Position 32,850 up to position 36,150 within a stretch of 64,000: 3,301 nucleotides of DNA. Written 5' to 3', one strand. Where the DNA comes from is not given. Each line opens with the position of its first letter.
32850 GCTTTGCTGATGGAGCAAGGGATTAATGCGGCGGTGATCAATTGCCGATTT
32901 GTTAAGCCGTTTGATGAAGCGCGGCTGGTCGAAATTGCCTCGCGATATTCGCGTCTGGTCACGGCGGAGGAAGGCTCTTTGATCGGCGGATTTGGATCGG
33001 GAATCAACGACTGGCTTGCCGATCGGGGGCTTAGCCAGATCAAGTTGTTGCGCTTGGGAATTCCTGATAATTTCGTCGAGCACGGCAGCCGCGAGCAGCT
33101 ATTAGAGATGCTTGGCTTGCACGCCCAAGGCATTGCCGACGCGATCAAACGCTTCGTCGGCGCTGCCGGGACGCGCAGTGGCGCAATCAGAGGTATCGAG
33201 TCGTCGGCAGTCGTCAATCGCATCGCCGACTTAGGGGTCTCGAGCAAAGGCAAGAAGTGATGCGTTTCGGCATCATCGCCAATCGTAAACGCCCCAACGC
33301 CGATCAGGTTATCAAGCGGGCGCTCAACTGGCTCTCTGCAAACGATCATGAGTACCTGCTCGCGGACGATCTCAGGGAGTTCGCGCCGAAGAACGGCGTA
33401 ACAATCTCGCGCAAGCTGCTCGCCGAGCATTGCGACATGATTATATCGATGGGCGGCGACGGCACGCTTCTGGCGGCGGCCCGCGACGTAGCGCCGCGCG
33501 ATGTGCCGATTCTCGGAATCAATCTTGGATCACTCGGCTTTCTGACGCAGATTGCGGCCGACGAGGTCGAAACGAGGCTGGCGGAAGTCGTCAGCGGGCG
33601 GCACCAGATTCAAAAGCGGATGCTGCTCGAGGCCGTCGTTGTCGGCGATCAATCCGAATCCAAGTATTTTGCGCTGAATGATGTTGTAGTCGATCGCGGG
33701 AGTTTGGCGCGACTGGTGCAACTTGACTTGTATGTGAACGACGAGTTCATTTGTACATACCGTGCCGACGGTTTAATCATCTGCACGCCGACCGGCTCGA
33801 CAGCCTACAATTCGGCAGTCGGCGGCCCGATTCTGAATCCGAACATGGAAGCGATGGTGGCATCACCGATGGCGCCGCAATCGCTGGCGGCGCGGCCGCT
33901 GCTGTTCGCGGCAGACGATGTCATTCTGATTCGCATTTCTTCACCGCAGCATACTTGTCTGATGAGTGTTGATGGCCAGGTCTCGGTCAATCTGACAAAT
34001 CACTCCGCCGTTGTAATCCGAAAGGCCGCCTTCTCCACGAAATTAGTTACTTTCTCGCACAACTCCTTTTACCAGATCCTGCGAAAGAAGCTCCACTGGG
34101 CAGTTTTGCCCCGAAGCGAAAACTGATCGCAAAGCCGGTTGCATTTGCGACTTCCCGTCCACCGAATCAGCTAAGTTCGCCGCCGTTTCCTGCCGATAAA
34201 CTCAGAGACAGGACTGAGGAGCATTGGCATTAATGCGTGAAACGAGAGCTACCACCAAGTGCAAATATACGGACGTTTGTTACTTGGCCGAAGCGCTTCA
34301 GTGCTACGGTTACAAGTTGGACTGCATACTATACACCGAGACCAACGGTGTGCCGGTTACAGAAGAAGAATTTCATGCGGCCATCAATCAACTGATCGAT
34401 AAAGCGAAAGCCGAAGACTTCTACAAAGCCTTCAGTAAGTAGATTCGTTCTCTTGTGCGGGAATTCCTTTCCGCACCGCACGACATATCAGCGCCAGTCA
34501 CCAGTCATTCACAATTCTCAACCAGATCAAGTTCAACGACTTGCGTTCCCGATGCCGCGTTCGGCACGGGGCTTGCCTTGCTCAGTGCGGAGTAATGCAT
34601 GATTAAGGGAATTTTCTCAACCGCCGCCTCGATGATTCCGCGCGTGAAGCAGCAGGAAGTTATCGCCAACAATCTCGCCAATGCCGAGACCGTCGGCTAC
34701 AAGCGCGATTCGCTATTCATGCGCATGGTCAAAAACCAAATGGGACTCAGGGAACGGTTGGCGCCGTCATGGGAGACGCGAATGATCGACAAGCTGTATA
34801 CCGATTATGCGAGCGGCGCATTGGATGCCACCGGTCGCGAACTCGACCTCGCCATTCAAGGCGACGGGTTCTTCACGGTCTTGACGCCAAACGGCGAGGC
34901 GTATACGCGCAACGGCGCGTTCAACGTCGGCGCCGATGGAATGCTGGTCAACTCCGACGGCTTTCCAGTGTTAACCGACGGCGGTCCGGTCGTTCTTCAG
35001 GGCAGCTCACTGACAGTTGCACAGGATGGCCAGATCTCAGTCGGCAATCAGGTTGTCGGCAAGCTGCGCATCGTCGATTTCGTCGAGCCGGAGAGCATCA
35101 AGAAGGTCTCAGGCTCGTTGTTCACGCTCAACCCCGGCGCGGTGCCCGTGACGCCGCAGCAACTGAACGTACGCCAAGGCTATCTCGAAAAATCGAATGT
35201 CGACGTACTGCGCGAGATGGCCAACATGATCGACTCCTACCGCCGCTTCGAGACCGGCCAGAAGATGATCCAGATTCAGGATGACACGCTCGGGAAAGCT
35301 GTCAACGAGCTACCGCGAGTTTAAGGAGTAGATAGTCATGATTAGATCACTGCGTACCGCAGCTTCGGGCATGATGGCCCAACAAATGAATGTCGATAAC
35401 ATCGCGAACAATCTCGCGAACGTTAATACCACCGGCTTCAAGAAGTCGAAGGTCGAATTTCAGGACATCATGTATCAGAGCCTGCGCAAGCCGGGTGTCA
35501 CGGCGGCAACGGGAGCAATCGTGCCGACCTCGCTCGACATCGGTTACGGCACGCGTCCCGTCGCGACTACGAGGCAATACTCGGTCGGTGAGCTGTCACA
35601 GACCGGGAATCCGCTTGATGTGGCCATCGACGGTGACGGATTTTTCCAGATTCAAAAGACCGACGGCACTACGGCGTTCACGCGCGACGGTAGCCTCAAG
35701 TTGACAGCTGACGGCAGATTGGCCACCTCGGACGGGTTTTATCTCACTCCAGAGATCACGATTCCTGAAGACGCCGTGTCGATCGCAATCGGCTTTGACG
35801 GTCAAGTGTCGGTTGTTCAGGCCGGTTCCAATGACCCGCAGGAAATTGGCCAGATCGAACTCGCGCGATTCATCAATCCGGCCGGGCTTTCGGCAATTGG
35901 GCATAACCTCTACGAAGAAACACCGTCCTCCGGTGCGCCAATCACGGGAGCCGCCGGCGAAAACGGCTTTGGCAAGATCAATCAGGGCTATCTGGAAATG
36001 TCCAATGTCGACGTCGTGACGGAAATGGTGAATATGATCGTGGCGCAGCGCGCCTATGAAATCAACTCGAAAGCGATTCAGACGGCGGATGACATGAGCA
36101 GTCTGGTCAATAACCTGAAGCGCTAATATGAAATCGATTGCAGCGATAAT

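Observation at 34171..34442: Low-GC 69-aa cysteine-containing ORF behind a sigma-28-like promoter at the head of the flagellar cluster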

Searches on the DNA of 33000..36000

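Call 9: search_rna_families(source=window, start=33000, end=36000, threshold=evalue, max_evalue=1)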
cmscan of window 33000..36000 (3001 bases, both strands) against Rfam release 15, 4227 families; matches with E-value up to 1: 0.
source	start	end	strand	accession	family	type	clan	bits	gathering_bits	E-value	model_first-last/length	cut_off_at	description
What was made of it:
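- Tried and rejected: Rfam on 33000-36000 (call 9).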

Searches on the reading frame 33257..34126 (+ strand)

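Call 4: search_protein_families(library=pfam, proteins=[window:33257-34126:+], max_evalue=1)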
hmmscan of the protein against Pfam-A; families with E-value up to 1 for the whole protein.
window:33257-34126:+ (289 aa): 5 families
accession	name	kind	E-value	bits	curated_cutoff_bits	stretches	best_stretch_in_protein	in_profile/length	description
PF20143.4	NAD_kinase_C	-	2.4e-30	105.3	23.7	1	140-265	1-125/126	ATP-NAD kinase C-terminal domain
PF01513.26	NAD_kinase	-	3.5e-19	69.8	25.5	1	4-115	1-129/130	ATP-NAD kinase N-terminal domain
PF00781.29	DAGK_cat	-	0.00043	20.3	23.6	1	43-92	40-91/125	Diacylglycerol kinase catalytic domain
PF13458.12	Peripla_BP_6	-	0.096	12.8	31.7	1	42-90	52-99/343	Periplasmic binding protein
PF09624.15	DUF2393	-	0.17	12.3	26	1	240-277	63-101/146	Protein of unknown function (DUF2393)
